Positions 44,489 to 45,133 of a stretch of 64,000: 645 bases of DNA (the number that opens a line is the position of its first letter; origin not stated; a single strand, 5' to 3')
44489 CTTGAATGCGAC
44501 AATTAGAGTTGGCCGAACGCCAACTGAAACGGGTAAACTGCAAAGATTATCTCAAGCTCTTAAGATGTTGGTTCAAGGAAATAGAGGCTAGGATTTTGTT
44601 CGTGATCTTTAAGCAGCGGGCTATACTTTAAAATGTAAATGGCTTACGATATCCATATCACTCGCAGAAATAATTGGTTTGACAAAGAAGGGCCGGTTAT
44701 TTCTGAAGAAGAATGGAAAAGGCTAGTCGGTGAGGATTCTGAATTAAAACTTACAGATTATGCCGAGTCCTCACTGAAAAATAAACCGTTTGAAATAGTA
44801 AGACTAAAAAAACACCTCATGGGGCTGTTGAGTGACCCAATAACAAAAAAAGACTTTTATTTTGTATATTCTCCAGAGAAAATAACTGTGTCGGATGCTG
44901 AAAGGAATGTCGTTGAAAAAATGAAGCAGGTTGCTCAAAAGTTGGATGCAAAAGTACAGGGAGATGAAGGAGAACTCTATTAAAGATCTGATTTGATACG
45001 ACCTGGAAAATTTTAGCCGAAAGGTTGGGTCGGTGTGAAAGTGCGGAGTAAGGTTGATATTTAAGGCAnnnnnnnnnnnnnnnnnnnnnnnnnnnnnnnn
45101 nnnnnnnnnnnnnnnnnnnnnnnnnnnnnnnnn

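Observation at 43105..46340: Higher-GC island of six unrecognisable ORFs interrupting the conserved nusA-infB ... rpsO-pnp neighbourhood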

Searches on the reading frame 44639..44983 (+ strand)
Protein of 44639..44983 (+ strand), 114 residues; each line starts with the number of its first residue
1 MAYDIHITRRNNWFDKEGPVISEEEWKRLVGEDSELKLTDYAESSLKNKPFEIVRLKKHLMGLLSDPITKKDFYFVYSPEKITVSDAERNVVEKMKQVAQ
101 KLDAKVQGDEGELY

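Call 4: search_protein_families(library=pfam, proteins=[window:44639-44983:+], max_evalue=1)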
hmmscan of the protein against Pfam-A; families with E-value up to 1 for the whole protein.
window:44639-44983:+ (114 aa): 1 family
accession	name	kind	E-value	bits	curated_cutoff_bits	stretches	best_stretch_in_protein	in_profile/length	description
PF07233.18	DUF1425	-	0.14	12.5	28.3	0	6-30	43-69/96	Protein of unknown function (DUF1425)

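Call 8: search_protein_families(library=phrogs, proteins=[window:44639-44983:+], max_evalue=0.1)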
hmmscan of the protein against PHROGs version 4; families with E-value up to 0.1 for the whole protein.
window:44639-44983:+ (114 aa): 0 families

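Call 9: search_protein_families(library=padloc, proteins=[window:44639-44983:+], max_evalue=0.1)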
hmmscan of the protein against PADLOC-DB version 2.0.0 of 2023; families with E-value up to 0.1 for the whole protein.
window:44639-44983:+ (114 aa): 0 families

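Call 10: search_protein_families(library=ncbifam, proteins=[window:44639-44983:+], max_evalue=0.1)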
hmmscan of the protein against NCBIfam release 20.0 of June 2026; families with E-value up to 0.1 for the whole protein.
window:44639-44983:+ (114 aa): 1 family
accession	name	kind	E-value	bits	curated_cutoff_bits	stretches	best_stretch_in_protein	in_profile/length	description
NF058640.1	PlzR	equivalog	0.031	14.4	80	1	51-107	9-64/87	PlzR type 4 pili assembly inhibitor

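Call 26: find_homologous_proteins(query=window:44639-44980:+, max_evalue=0.01)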
Query window:44639-44980:+ (114 aa): 6 proteins with E <= 0.01 among 9 candidates.
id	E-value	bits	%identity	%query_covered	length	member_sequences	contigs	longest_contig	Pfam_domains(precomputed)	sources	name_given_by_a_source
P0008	6.8e-66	237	96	100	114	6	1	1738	-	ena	-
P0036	1.2e-18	85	43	100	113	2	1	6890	-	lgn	-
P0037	8.8e-17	79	40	100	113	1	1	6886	-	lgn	-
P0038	1.1e-15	76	42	100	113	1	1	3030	-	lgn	-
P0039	9.0e-15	73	37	100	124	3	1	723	-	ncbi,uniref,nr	ncbi:hypothetical protein [Paraburkholderia bannensis]|uniref:hypothetical protein n=1 Tax=Paraburkh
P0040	8.8e-13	66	39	100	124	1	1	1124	-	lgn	-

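Call 27: find_encoding_contigs(protein=P0036, flank=7000, max_places=3)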
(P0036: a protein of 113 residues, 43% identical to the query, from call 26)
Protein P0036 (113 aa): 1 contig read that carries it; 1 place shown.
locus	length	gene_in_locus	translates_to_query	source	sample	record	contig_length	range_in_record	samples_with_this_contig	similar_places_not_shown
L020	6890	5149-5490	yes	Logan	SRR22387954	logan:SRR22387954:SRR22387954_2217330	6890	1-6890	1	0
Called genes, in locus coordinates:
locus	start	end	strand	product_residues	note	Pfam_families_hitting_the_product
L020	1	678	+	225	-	?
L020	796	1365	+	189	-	PF01923:Cob_adeno_trans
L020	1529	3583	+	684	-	-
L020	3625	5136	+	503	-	-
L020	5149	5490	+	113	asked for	-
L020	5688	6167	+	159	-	-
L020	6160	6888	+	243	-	?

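Call 28: find_encoding_contigs(protein=P0037, flank=7000, max_places=3)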
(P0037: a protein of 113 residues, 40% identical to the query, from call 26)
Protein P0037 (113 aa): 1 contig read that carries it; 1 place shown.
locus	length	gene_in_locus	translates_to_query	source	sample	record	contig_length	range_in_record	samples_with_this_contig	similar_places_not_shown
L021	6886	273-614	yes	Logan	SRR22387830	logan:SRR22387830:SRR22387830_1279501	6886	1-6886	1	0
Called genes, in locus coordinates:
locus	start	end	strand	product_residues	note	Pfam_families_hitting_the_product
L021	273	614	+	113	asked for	-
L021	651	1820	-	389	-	PF09992:NAGPA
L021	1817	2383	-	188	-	PF08207:EFP_N, PF01132:EFP, PF09285:Elong-fact-P_C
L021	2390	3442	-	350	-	PF00152:tRNA-synt_2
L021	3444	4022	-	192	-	PF13624:SurA_N_3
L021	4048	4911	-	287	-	PF00892:EamA, PF03151:TPT (faint), PF00892:EamA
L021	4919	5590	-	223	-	PF00730:HhH-GPD, PF00633:HHH (weak), PF10576:EndIII_4Fe-2S (faint)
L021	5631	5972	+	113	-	PF13181:TPR_8 (weak)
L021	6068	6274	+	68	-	-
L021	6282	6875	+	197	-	PF01368:DHH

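Call 29: find_encoding_contigs(protein=P0038, flank=7000, max_places=3)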
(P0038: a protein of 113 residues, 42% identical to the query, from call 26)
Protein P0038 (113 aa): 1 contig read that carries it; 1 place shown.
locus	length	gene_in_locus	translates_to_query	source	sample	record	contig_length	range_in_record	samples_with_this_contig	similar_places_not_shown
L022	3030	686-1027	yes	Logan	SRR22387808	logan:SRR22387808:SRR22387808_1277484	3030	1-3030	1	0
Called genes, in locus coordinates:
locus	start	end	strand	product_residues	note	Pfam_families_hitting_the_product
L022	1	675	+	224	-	?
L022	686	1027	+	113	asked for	-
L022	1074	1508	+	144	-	-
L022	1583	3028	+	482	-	?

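Call 39: search_solved_structures(query=A1, max_evalue=1)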
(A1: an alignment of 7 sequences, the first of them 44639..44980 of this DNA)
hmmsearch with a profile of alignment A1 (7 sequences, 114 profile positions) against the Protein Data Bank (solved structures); distinct sequences matched with E-value up to 1: 0.

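Call 44: predict_structure(alignment_id=A1)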
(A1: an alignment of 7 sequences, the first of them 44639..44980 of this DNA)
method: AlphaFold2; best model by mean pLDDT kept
length: 114 residues; sequences in the alignment: 7
mean_pLDDT: 72.2   pTM: 0.66
mean pLDDT of the five models: 72.2, 70.5, 67.3, 64.7, 64.1
residues with pLDDT >= 90: 0; 70-90: 75; 50-70: 31; < 50: 8
segments of 3 or more residues with pLDDT < 50: 45-47
pLDDT, mean of each block of 10 residues (from residue 1): 75 63 84 80 52 54 73 79 81 85 79 49
secondary structure, 60 per line:
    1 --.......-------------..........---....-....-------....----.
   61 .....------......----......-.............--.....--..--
elements in order: E3-9 H23-32 E36-39 E41-44 E52-55 E60-65 E72-77 E82-87 H89-101 E104-108

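Call 53: search_protein_families(library=pfam, proteins=[L020:1529-3583:+, L020:3625-5136:+, L020:5688-6167:+, L022:1074-1508:+], max_evalue=0.1)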
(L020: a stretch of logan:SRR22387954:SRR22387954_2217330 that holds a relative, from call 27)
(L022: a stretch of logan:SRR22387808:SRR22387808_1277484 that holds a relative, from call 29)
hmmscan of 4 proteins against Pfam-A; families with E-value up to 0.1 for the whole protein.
L020:1529-3583:+ (684 aa): 0 families

L020:3625-5136:+ (503 aa): 1 family
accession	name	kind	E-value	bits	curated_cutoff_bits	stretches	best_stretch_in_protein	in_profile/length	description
PF21111.3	CDI_toxin_EC869_like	-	0.00075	20.2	27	1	419-461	30-73/123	CDI toxin restriction endonuclease-like domain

L020:5688-6167:+ (159 aa): 0 families

L022:1074-1508:+ (144 aa): 0 families

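Call 62: search_protein_families(library=pfam, proteins=[L020:3625-4800:+], max_evalue=1)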
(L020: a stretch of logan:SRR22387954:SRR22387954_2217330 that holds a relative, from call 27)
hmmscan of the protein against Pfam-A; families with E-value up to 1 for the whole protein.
L020:3625-4800:+ (392 aa): 1 family
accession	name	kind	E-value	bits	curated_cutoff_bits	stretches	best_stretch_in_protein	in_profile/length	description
PF04317.18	DUF463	-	0.22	10.9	25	1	317-356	61-100/443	YcjX-like family, DUF463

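Call 66: search_protein_families(library=pfam, alignment_id=A1, max_evalue=1)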
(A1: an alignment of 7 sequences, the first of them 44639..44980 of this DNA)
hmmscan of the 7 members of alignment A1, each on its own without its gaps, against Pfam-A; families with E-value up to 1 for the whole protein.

A. member 1, window:44639-44980:+ (114 aa): 1 family
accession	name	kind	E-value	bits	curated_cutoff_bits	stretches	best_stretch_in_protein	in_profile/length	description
PF07233.18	DUF1425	-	0.14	12.5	28.3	0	6-30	43-69/96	Protein of unknown function (DUF1425)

B. families by the number of members that match (of 7 scanned): 4 families
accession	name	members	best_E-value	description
PF07233.18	DUF1425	2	0.13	Protein of unknown function (DUF1425)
PF05567.17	T4P_PilY1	1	0.081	PilY1 beta-propeller domain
PF23609.1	Beta-prop_EIPR1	1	0.086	EIPR1 beta-propeller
PF10959.13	DUF2761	1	0.098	Protein of unknown function (DUF2761)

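Call 70: search_protein_families(library=padloc, proteins=[L020:3625-5136:+, L020:1529-3583:+], max_evalue=0.1)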
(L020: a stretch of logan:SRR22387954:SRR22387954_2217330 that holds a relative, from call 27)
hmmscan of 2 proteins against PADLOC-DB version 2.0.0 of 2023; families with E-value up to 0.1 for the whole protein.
L020:3625-5136:+ (503 aa): 0 families

L020:1529-3583:+ (684 aa): 1 family
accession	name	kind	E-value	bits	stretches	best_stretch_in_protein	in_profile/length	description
PDLC04874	PDC-S05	-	0.026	12.1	0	509-551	8-51/165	-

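Call 72: search_dna_similar(query=P0039, collection=plasmids, mode=protein, max_evalue=0.001, max_rows=20)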
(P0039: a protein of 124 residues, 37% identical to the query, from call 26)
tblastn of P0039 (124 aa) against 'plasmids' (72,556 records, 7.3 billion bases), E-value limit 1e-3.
Records with a match: 15; places in all: 15; records where one place covers at least 80% of the query: 15.
Best place of each record, by identity: <60% 15.
By first word of the organism name: Pantoea 9; Variovorax 1; Streptomyces 1; Paenibacillus 1; Paraburkholderia 1; Pseudomonas 1; Escherichia 1.
By predicted mobility (MOB-suite, as given by PLSDB): non-mobilizable 13; mobilizable 1; conjugative 1.
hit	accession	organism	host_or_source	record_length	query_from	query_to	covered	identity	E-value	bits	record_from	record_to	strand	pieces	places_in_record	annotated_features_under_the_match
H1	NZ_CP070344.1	Variovorax sp. PDNC026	cell culture,Plastic debris in ...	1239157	1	123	99%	52.0%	2e-36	137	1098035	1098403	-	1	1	none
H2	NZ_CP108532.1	Streptomyces sp. NBC_01220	-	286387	1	118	95%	33.9%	4e-5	49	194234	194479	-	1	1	hypothetical protein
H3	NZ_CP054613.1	Paenibacillus cellulosilyticus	cell culture,soil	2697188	1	116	94%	33.6%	6e-10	62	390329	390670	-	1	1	none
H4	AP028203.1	Paraburkholderia largidicola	Physopelta gutta,midgut,Midgut crypts ...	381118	2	118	94%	30.8%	7e-10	62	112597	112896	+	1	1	hypothetical protein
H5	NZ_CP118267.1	Pantoea sp. Lij88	cell culture,soil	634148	1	118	95%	27.5%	4e-4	45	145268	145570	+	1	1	hypothetical protein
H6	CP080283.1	Pseudomonas aeruginosa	Homo sapiens,cell culture,sputum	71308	2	116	93%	27.0%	1e-6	53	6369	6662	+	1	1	hypothetical protein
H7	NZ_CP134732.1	Pantoea agglomerans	cell culture,stem [BTO:0001300],Rubus ...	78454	1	117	94%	26.5%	7e-4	45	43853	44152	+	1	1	hypothetical protein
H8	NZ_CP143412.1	Pantoea agglomerans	-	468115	1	117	94%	26.5%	7e-4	45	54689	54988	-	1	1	hypothetical protein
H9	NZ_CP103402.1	Pantoea agglomerans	cell culture,leaves of diseased walnut ...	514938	1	117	94%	26.5%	7e-4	45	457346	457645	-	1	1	hypothetical protein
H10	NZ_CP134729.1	Pantoea agglomerans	cell culture,stem [BTO:0001300],Rubus ...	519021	1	117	94%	26.5%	7e-4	45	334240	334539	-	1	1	hypothetical protein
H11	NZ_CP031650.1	Pantoea agglomerans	soil core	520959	1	117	94%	26.5%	7e-4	45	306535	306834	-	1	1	hypothetical protein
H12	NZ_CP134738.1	Pantoea agglomerans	cell culture,Water from creek adjacent ...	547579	1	117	94%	26.5%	7e-4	45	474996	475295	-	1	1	hypothetical protein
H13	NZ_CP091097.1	Pantoea agglomerans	whole organism,Perithecium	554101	1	117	94%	26.5%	7e-4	45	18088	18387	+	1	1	hypothetical protein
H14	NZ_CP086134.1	Pantoea agglomerans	Humulus lupulus,fresh green hop cones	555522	1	117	94%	26.5%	7e-4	45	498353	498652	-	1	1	hypothetical protein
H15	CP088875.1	Escherichia coli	Homo sapiens,blood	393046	1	116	94%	26.7%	1e-5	50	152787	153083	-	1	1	thioredoxin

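Call 73: search_dna_similar(query=window:44639-44980:+, collection=phages, mode=protein, max_evalue=0.01, max_rows=10)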
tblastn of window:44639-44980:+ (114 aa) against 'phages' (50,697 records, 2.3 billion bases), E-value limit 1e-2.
No match.

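Call 74: get_annotated_region(hit=H1, flank=5000)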
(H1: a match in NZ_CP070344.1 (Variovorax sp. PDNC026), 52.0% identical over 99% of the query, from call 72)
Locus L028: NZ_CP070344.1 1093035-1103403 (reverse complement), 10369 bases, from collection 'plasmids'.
description: Variovorax sp. PDNC026 plasmid unnamed, complete sequence
organism: Variovorax sp. PDNC026 (NCBI taxid 2811425)
taxonomy: Bacteria; Pseudomonadota; Betaproteobacteria; Burkholderiales; Comamonadaceae; Variovorax; Variovorax sp. PDNC026
host: -; source: cell culture,Plastic debris in land/lake environment; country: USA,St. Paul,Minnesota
typing (MOB-suite, as given by PLSDB): non-mobilizable
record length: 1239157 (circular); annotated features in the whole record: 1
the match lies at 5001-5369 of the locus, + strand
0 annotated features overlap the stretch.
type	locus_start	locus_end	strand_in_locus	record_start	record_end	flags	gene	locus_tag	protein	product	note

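Call 75: get_annotated_region(hit=H4, flank=5000)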
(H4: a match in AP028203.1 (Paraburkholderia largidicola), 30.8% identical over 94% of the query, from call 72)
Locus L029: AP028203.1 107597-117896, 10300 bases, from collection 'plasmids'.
description: Paraburkholderia sp. F2 plasmid PPGUF2_p2 DNA, complete genome
organism: Paraburkholderia largidicola (NCBI taxid 3014751)
taxonomy: Bacteria; Pseudomonadota; Betaproteobacteria; Burkholderiales; Burkholderiaceae; Paraburkholderia; Paraburkholderia largidicola
host: -; source: Physopelta gutta,midgut,Midgut crypts of sting bug Physopelta gutta; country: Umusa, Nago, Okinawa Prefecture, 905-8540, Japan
typing (MOB-suite, as given by PLSDB): non-mobilizable; mating-pair formation MPF_T
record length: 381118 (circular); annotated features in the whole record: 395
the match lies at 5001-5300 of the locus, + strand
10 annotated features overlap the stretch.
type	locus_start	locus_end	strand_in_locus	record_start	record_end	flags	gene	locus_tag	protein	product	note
CDS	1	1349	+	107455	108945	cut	-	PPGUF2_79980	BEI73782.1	PAS domain S-box protein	-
CDS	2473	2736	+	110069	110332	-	-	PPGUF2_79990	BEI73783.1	hypothetical protein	-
CDS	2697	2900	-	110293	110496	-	-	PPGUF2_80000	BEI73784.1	hypothetical protein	-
CDS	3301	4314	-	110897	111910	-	-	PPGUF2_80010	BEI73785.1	IS110-like element ISGsu4 family transposase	-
CDS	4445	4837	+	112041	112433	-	-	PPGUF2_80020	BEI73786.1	hypothetical protein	-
CDS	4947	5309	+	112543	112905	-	-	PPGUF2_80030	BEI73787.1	hypothetical protein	-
CDS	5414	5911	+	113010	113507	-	-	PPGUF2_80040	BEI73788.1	DUF2199 domain-containing protein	-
CDS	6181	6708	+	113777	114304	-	-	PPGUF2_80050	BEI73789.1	hypothetical protein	-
CDS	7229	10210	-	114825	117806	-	-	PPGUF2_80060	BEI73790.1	Tn3 family transposase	-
CDS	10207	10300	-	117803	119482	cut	-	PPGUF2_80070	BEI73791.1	phage integrase family protein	-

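Call 76: get_annotated_region(hit=H6, flank=5000)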
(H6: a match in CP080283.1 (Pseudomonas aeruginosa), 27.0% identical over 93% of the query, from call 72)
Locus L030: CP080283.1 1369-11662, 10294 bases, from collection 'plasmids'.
description: Pseudomonas aeruginosa strain UNC_PaerCF16 plasmid unnamed A, complete sequence
organism: Pseudomonas aeruginosa (NCBI taxid 287)
taxonomy: Bacteria; Pseudomonadota; Gammaproteobacteria; Pseudomonadales; Pseudomonadaceae; Pseudomonas; Pseudomonas aeruginosa
host: -; source: Homo sapiens,cell culture,sputum; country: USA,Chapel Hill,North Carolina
typing (MOB-suite, as given by PLSDB): conjugative; replicon IncP,rep_cluster_398; relaxase MOBF; mating-pair formation MPF_T
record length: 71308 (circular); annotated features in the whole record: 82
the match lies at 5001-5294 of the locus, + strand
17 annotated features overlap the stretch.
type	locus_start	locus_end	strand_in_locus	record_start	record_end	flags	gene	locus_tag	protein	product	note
CDS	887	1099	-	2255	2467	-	-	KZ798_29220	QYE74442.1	hypothetical protein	-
CDS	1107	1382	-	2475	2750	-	merP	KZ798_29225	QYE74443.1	mercury resistance system periplasmic binding protein MerP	-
CDS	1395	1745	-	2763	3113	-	-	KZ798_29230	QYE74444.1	mercury transporter MerT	-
CDS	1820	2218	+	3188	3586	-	merR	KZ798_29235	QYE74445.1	Hg(II)-responsive transcriptional regulator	-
CDS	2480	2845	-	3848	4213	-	-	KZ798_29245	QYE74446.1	helix-turn-helix domain-containing protein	-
CDS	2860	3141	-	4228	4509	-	-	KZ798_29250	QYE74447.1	type II toxin-antitoxin system mRNA interferase toxin, RelE/StbE family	-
CDS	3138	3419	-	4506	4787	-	-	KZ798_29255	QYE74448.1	antitoxin of toxin-antitoxin stability system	-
CDS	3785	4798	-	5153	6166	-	intI1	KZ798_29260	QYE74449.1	class 1 integron integrase IntI1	-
CDS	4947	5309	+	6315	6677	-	-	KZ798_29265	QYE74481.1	hypothetical protein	-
CDS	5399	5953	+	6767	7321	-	-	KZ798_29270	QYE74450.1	AacA4 family aminoglycoside N(6')-acetyltransferase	-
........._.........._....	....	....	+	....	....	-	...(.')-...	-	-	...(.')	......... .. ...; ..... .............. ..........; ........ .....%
predicted_resistance_gene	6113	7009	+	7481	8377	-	aac(3)-VIa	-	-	aminoglycoside N-acetyltransferase AAC(3)-VIa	predicted by amrfinderplus; class AMINOGLYCOSIDE; identity 100.0%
CDS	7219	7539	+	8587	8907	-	groES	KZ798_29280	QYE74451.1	co-chaperone GroES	-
CDS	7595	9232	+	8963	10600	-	groL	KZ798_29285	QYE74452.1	chaperonin GroEL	-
CDS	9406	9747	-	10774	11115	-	-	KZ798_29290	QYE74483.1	hypothetical protein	-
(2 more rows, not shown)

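Call 77: get_annotated_region(hit=H3, flank=5000)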
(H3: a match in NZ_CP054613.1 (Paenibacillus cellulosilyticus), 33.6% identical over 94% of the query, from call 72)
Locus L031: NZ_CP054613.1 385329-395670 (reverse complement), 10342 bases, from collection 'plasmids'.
description: Paenibacillus cellulosilyticus strain KACC 14175 plasmid unnamed4, complete sequence
organism: Paenibacillus cellulosilyticus (NCBI taxid 375489)
taxonomy: Bacteria; Bacillota; Bacilli; Bacillales; Paenibacillaceae; Paenibacillus; Paenibacillus cellulosilyticus
host: -; source: cell culture,soil; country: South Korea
typing (MOB-suite, as given by PLSDB): non-mobilizable
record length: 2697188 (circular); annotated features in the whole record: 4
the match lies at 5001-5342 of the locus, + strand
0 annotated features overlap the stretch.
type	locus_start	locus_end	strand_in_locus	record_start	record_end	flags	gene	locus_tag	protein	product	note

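Call 78: get_annotated_region(hit=H7, flank=5000)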
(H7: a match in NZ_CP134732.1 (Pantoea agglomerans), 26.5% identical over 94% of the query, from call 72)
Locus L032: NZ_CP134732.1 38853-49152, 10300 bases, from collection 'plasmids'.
description: Pantoea agglomerans strain ROTS050421 plasmid pROTS050421_D, complete sequence
organism: Pantoea agglomerans (NCBI taxid 549)
taxonomy: Bacteria; Pseudomonadota; Gammaproteobacteria; Enterobacterales; Erwiniaceae; Pantoea; Pantoea agglomerans
host: -; source: cell culture,stem [BTO:0001300],Rubus sp.; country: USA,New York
typing (MOB-suite, as given by PLSDB): non-mobilizable; replicon rep_cluster_2315; mating-pair formation MPF_G
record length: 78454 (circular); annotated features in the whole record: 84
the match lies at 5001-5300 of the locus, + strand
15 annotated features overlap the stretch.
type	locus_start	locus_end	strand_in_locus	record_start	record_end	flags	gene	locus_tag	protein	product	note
CDS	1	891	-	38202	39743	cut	-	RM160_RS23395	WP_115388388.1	TIGR03752 family integrating conjugative element protein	GO:0008150 - biological_process [Evidence IEA]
CDS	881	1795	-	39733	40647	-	-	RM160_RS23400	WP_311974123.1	TIGR03749 family integrating conjugative element protein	GO:0008150 - biological_process [Evidence IEA]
CDS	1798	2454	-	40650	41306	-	-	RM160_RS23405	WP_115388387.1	PFL_4703 family integrating conjugative element protein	GO:0008150 - biological_process [Evidence IEA]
CDS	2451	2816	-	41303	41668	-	-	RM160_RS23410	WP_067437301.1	TIGR03750 family conjugal transfer protein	-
CDS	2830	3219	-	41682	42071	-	-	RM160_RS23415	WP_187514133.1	TIGR03745 family integrating conjugative element membrane protein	GO:0008150 - biological_process [Evidence IEA]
CDS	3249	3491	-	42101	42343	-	-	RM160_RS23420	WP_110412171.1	TIGR03758 family integrating conjugative element protein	GO:0008150 - biological_process [Evidence IEA]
CDS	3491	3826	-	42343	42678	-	-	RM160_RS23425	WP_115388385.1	RAQPRD family integrative conjugative element protein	-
CDS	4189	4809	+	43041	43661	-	-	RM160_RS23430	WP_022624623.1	LysE family translocator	-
CDS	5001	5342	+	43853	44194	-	-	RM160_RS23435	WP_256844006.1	hypothetical protein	-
CDS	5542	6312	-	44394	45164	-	-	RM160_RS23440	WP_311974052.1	TIGR03747 family integrating conjugative element membrane protein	GO:0008150 - biological_process [Evidence IEA]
CDS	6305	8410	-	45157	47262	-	traD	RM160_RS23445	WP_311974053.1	type IV conjugative transfer system coupling protein TraD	-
CDS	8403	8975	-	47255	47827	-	-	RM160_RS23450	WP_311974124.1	restriction endonuclease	-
CDS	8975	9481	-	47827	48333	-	-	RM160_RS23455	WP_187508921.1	integrating conjugative element protein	-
CDS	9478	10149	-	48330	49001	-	-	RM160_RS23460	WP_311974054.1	transglycosylase SLT domain-containing protein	-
CDS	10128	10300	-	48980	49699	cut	-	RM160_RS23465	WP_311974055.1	TIGR03759 family integrating conjugative element protein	GO:0008150 - biological_process [Evidence IEA]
